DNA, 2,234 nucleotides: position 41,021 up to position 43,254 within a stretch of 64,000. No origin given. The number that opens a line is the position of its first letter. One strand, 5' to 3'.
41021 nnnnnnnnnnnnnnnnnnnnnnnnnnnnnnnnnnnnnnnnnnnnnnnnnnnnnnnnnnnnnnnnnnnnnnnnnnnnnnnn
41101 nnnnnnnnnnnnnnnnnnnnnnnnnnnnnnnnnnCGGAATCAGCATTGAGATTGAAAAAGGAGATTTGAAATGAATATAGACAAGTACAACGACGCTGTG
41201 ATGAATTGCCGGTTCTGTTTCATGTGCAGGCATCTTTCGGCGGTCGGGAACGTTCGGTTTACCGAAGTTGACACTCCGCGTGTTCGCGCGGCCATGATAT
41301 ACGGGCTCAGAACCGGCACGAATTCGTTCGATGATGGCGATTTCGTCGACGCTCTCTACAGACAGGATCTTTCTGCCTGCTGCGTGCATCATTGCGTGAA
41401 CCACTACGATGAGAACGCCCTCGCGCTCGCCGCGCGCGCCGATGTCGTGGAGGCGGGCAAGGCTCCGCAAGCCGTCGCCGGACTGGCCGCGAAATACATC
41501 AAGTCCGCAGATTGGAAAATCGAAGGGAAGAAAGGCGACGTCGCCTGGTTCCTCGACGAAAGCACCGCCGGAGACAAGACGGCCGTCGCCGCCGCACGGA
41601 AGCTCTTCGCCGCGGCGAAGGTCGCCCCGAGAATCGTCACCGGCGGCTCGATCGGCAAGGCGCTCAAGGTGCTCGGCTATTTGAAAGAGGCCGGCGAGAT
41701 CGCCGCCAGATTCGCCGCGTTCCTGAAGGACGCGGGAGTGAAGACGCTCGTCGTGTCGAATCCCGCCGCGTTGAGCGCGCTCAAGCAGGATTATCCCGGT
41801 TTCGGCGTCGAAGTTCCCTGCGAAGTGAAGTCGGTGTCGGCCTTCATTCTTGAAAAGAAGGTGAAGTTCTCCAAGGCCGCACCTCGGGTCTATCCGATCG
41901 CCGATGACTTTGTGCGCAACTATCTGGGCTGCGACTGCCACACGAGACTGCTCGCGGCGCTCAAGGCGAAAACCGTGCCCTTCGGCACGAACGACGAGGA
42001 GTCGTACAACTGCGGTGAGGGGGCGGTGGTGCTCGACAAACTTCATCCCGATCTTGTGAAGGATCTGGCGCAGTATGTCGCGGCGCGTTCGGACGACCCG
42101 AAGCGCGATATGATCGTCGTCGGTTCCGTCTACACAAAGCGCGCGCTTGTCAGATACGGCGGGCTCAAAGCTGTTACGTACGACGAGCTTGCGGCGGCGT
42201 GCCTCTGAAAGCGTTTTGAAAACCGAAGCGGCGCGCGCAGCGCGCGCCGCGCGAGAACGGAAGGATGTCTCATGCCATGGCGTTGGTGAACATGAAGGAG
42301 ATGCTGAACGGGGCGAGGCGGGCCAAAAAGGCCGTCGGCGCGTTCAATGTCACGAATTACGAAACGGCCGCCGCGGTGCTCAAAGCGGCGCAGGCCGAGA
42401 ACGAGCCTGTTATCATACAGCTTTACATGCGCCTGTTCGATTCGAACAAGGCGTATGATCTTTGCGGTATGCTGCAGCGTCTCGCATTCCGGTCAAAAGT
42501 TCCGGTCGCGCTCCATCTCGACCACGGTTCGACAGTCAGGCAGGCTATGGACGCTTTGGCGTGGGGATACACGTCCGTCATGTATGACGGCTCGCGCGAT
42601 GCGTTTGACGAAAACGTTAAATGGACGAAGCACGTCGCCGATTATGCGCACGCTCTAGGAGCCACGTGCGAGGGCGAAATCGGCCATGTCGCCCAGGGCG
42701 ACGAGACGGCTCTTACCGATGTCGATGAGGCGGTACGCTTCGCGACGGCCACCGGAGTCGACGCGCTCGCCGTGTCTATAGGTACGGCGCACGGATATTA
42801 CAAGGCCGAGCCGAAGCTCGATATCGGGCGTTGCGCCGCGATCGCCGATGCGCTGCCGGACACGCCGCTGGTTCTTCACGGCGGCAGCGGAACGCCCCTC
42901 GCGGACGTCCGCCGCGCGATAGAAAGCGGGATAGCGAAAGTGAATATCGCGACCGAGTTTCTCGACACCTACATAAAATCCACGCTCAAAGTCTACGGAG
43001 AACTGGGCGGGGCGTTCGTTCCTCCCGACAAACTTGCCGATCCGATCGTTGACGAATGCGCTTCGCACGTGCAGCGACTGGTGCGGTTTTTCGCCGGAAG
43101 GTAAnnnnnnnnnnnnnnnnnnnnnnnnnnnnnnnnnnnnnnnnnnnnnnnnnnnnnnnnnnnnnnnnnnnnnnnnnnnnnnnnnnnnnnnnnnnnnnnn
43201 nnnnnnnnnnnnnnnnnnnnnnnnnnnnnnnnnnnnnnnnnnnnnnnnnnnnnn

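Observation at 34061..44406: DeoR-linked nine-gene catabolic locus mixing lower inositol-pathway enzymes with FucI-like, FGGY and GlcD/GlcF-like enzymes: an unassigned sugar or polyol pathway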

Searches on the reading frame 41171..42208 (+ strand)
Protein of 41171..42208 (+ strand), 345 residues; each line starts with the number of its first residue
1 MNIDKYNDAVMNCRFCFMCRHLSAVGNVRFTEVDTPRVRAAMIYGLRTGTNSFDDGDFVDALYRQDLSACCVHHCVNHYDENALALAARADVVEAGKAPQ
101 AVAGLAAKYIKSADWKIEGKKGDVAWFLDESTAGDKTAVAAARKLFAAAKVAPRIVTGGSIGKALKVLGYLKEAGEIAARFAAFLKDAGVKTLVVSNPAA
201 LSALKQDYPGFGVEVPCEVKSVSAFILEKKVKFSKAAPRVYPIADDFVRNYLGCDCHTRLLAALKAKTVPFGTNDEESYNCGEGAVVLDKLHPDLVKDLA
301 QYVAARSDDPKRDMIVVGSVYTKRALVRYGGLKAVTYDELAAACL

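Call 3: search_protein_families(library=pfam, proteins=[window:41171-42208:+])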
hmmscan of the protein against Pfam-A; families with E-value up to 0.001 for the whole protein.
window:41171-42208:+ (345 aa): 0 families

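Call 4: search_protein_families(library=ncbifam, proteins=[window:41171-42208:+])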
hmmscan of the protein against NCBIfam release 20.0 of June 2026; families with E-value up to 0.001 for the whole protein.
window:41171-42208:+ (345 aa): 0 families

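Call 24: search_solved_structures(query=window:41171-42205:+, max_evalue=10)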
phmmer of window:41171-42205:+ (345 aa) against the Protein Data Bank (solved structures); distinct sequences matched with E-value up to 10: 3.
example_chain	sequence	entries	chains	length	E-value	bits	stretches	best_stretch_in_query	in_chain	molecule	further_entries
9cru_A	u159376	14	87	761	0.021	17.3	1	197-312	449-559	Vesicular-fusion protein SEC18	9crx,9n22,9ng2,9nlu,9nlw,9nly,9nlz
2mmv_A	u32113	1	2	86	0.94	11.8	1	203-239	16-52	Cell division protein ZapA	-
8cqv_A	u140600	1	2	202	1.6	11.1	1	198-270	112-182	Nitroreductase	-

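Call 27: find_homologous_proteins(query=window:41171-42205:+, max_evalue=0.001)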
Query window:41171-42205:+ (345 aa): 672 proteins with E <= 0.001 among 8000 candidates; the best 120 are listed.
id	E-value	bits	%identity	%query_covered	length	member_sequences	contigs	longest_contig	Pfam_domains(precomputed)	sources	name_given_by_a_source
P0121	5.6e-227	770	100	100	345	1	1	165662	-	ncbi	-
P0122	1.8e-178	611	79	100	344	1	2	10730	-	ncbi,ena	-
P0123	1.4e-177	608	78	100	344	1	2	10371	-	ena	-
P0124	2.4e-177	607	78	100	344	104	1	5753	-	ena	-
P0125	4.8e-177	606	78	100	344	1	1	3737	-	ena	-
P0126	7.8e-176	602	78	100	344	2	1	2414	-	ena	-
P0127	8.2e-176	602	77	100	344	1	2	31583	-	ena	-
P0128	9.8e-176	602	78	100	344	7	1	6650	-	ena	-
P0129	1.8e-174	598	76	100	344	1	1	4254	-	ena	-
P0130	2.6e-174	597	77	100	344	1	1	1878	-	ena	-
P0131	3.5e-174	597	77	100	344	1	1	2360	-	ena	-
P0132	3.9e-174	597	77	100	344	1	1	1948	-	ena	-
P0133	6.3e-174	596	77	100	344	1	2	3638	-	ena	-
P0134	6.5e-174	596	77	100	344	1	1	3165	-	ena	-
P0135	8.9e-174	595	76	100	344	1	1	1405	-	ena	-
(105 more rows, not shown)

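Call 28: find_encoding_contigs(protein=P0121, flank=10000, max_places=2)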
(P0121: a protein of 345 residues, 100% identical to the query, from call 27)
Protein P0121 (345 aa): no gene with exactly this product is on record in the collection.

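Call 48: predict_structure(alignment_id=A3)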
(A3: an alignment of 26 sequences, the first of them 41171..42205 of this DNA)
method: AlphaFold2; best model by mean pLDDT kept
length: 345 residues; sequences in the alignment: 26
mean_pLDDT: 67.7   pTM: 0.69
mean pLDDT of the five models: 67.7, 67.4, 66.1, 65.9, 65.1
residues with pLDDT >= 90: 104; 70-90: 83; 50-70: 52; < 50: 106
segments of 3 or more residues with pLDDT < 50: 1-94, 274-284
pLDDT, mean of each block of 10 residues (from residue 1): 36 26 26 36 35 36 33 34 37 49 63 85 89 90 96 89 56 79 94 89 83 91 94 94 70 81 92 51 50 64 76 85 84 92 97
secondary structure, 60 per line:
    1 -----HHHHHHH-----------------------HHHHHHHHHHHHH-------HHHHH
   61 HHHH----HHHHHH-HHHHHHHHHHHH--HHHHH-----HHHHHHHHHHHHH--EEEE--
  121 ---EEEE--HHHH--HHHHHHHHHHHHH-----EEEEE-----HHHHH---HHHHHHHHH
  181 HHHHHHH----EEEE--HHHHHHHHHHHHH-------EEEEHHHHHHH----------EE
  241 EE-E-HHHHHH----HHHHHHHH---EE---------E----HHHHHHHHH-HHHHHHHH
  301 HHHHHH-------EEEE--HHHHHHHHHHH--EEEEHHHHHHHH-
elements in order: H6-12 H36-48 H56-64 H69-74 H76-87 H90-94 H100-112 E115-118 E124-127 H130-133 H136-148 E154-158 H164-168 H172-187 E192-195 H198-210 E218-221 H222-228 E239-242 H246-251 H256-263 H283-291 H293-306 E314-317 H320-330 E333-336 H337-344

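Call 50: fold_search(model_id=the predicted structure, library=pdb)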
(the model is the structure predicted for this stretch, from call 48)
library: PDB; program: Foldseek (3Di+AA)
matches with E <= 10: 1001; with E <= 0.001: 27
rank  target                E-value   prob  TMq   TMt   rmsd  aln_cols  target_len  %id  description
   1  9ojn                  1.2e-06  1.00  0.54  0.27   5.4       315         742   13  Structure of Mycobacterium smegmatis EtfD (released 2025-05-21)
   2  9a6l_A                5.7e-06  1.00  0.46  0.62   5.0       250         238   10  Integrative model of LUTA-LUTB by crosslinking MS and deep learning (released 2024-09-18)
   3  5odc_B                1.9e-05  1.00  0.46  0.54   5.7       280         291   14  Heterodisulfide reductase / [NiFe]-hydrogenase complex from Methanothermococcus thermolithotrophicus at 2.3 A resoluti (released 2017-08-30)
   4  1b73                  2.3e-05  1.00  0.30  0.38   8.6       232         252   17  GLUTAMATE RACEMASE FROM AQUIFEX PYROPHILUS (released 1999-01-28)
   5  5evc_A                1.9e-04  1.00  0.33  0.43   7.4       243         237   11  Crystal structure of putative aspartate racemase from Salmonella Typhimurium complexed with sulfate and potassium (released 2015-12-02)
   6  3s7z_A                2.0e-04  1.00  0.34  0.44   7.5       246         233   11  Crystal Structure of Putative Aspartate Racemase from Salmonella Typhimurium Complexed with Succinate (released 2011-10-05)
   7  3s81_B                2.0e-04  1.00  0.33  0.42   7.4       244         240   11  Crystal Structure of Putative Aspartate Racemase from Salmonella Typhimurium (released 2011-06-15)
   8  2gzm_B                2.0e-04  1.00  0.32  0.39   7.5       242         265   14  Crystal Structure of the Glutamate Racemase from Bacillus anthracis (released 2007-05-29)
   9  5b19_A                2.1e-04  1.00  0.33  0.43   7.7       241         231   14  Picrophilus torridus aspartate racemase (released 2016-06-22)
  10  3s81_C                2.4e-04  1.00  0.33  0.42   7.3       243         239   11  Crystal Structure of Putative Aspartate Racemase from Salmonella Typhimurium (released 2011-06-15)
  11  2zsk_A                2.7e-04  1.00  0.28  0.37   9.0       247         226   12  Crystal structure of PH1733, an aspartate racemase homologue, from Pyrococcus horikoshii OT3 (released 2008-10-21)
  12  1jfl_A                2.8e-04  1.00  0.30  0.40   8.4       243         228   12  CRYSTAL STRUCTURE DETERMINATION OF ASPARTATE RACEMASE FROM AN ARCHAEA (released 2002-06-05)
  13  3ojc_A                3.2e-04  1.00  0.29  0.38   8.7       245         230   12  Crystal structure of a putative Asp/Glu Racemase from Yersinia pestis (released 2010-09-15)
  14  2dwu_B                3.8e-04  0.99  0.28  0.34   9.5       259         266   15  Crystal Structure of Glutamate Racemase Isoform RacE1 from Bacillus anthracis (released 2007-06-19)
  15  5ell_A                4.0e-04  1.00  0.30  0.39   8.0       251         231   12  Crystal structure of L-aspartate/glutamate-specific racemase from Escherichia coli (released 2015-11-18)
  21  7bkb_B                7.1e-04  1.00  0.47  0.53   5.2       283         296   10  Formate dehydrogenase - heterodisulfide reductase - formylmethanofuran dehydrogenase complex from Methanospirillum hun (released 2021-09-29)
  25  8rvy_b                1.0e-03  1.00  0.47  0.55   5.5       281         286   12  CryoEM structure of the Elp-Hdr complex of Methanothermobacter marburgensis state 1 (composite structure) (released 2025-05-14)
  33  8rvy_B                1.9e-03  1.00  0.45  0.53   5.8       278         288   11  CryoEM structure of the Elp-Hdr complex of Methanothermobacter marburgensis state 1 (composite structure) (released 2025-05-14)
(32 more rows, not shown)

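Call 113: search_protein_representatives(protein=window:41171-42205:+)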
Query: 345 residues. Proteins with E-value up to 0.001 (for the whole library): 324; up to 1e-10: 139; up to 1e-30: 37. The best 150 are listed.
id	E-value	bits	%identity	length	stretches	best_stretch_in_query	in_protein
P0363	7.3e-100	350.8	51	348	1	1-343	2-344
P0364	4.8e-98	344.8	70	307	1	1-263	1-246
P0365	4.1e-83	295.7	81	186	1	1-168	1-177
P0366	1.3e-71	258.0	41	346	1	1-344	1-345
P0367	5.5e-70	252.6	44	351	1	1-343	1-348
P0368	1.2e-69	251.5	78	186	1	1-150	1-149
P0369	5.7e-69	249.2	42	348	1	2-344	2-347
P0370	2.0e-67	244.2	44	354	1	1-330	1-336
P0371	5.0e-66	239.6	40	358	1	3-343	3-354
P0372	7.6e-65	235.7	81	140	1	1-133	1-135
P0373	2.6e-62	227.4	56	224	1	1-217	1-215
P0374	1.6e-60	221.5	44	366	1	1-332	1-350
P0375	2.3e-58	214.4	42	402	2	107-341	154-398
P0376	1.6e-57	211.6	40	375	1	4-340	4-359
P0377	1.9e-57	211.4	39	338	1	1-344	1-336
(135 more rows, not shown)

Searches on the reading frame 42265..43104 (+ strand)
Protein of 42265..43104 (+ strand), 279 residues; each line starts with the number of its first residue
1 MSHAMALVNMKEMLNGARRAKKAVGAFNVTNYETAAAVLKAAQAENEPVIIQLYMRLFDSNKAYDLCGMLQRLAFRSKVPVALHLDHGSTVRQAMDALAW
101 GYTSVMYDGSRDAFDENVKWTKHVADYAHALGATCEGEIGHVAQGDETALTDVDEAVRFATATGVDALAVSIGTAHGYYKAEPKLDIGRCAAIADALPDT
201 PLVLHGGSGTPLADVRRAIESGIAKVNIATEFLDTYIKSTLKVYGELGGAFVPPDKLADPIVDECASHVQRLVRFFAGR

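Call 3: search_protein_families(library=pfam, proteins=[window:42265-43104:+])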
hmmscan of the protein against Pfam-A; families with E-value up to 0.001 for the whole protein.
window:42265-43104:+ (279 aa): 1 family
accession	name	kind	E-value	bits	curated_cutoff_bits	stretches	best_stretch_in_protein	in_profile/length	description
PF01116.26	F_bP_aldolase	-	1.8e-80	270.9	25.5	1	8-276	1-272/277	Fructose-bisphosphate aldolase class-II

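Call 4: search_protein_families(library=ncbifam, proteins=[window:42265-43104:+])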
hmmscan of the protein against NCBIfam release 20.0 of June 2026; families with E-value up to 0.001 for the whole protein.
window:42265-43104:+ (279 aa): 20 families
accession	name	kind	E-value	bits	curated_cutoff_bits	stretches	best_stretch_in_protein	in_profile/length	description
TIGR01859.1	fruc_bis_ald_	equivalog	5.5e-71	239.6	343.05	1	7-264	1-264/282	class II fructose-1,6-bisphosphate aldolase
NF009497.0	PRK12857.1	equivalog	5.6e-69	232.5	423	1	5-277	1-279/284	class II fructose-1,6-bisphosphate aldolase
NF005288.0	PRK06806.1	equivalog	1.7e-63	214.5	396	1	5-241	1-242/281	class II fructose-bisphosphate aldolase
TIGR00167.1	cbbA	subfamily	6.6e-63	212.8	215.6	1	5-245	1-254/290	ketose-bisphosphate aldolase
NF009374.0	PRK12737.1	subfamily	8.6e-63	212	383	1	5-240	1-243/284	tagatose-bisphosphate aldolase subunit GatY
NF006626.0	PRK09195.1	subfamily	9.6e-61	205.4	384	1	5-241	1-244/284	tagatose-bisphosphate aldolase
NF006042.0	PRK08185.1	subfamily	1.8e-60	204.7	405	1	7-251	2-254/287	hypothetical protein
NF005284.0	PRK06801.1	equivalog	3.8e-58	197.1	406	1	5-232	1-236/286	ketose 1,6-bisphosphate aldolase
NF005943.0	PRK07998.1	equivalog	2.6e-56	191.2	364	1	5-245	1-245/283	class II aldolase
TIGR01858.1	tag_bisphos_ald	equivalog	3.8e-55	187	443.55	1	8-237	2-238/282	tagatose bisphosphate family class II aldolase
NF005823.0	PRK07709.1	equivalog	2.6e-51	175.1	545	1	5-245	1-249/285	class II fructose-bisphosphate aldolase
NF006376.0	PRK08610.1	equivalog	2.8e-51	174.9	527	1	5-235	1-239/286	class II fructose-bisphosphate aldolase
NF005590.0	PRK07315.1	equivalog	7.4e-49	166.6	443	1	5-242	1-245/293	class II fructose-bisphosphate aldolase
NF009375.0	PRK12738.1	equivalog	2.3e-44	151.7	542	1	5-236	1-239/286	tagatose-bisphosphate aldolase subunit KbaY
NF005481.0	PRK07084.1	equivalog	2.6e-42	145.2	511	1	5-222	10-243/324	class II fructose-bisphosphate aldolase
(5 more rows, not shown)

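Call 54: search_solved_structures(query=window:42265-43101:+, max_evalue=1e-30)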
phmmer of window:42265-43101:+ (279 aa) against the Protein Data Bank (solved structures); distinct sequences matched with E-value up to 1e-30: 19.
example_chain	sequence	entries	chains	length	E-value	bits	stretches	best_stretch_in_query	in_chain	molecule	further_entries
8q58_A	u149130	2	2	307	4.6e-51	177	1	5-239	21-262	Ketose-bisphosphate aldolase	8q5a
8q57_A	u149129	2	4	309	4.4e-50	173.8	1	6-243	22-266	Tagatose-1,6-bisphosphate aldolase kbaY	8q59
3q94_A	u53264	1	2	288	1.7e-49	171.9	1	2-261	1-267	Fructose-bisphosphate aldolase, class II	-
7ncc_A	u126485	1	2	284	8.3e-47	163.1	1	5-254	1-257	Putative class II fructose-1,6-bisphosphate aldolase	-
4to8_A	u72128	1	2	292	2e-46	161.9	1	5-238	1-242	Fructose-1,6-bisphosphate aldolase, class II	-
7nc7_A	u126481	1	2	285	3.3e-46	161.1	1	5-263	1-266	Fructose-bisphosphate aldolase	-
1gvf_A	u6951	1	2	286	2.3e-41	145.3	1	5-235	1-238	TAGATOSE-BISPHOSPHATE ALDOLASE AGAY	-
2fjk_A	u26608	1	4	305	2.7e-41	145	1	7-217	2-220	Fructose-bisphosphate aldolase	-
1rv8_A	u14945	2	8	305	1e-40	143.1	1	7-222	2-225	fructose-1,6-bisphosphate aldolase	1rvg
3gak_A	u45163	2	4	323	3.4e-40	141.4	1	6-219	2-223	Fructose-bisphosphate aldolase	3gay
6ofu_A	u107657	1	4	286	4.6e-40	141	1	11-234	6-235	YdjI aldolase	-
2isv_A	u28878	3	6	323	2.3e-39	138.7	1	6-219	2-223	Putative fructose-1,6-bisphosphate aldolase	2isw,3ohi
3gb6_A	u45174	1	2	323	4.5e-39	137.7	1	6-219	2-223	Fructose-bisphosphate aldolase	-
5ucn_A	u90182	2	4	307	4.9e-35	124.5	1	7-217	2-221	Fructose-bisphosphate aldolase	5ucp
3c4u_A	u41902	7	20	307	5.2e-35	124.4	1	7-217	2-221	Fructose-bisphosphate aldolase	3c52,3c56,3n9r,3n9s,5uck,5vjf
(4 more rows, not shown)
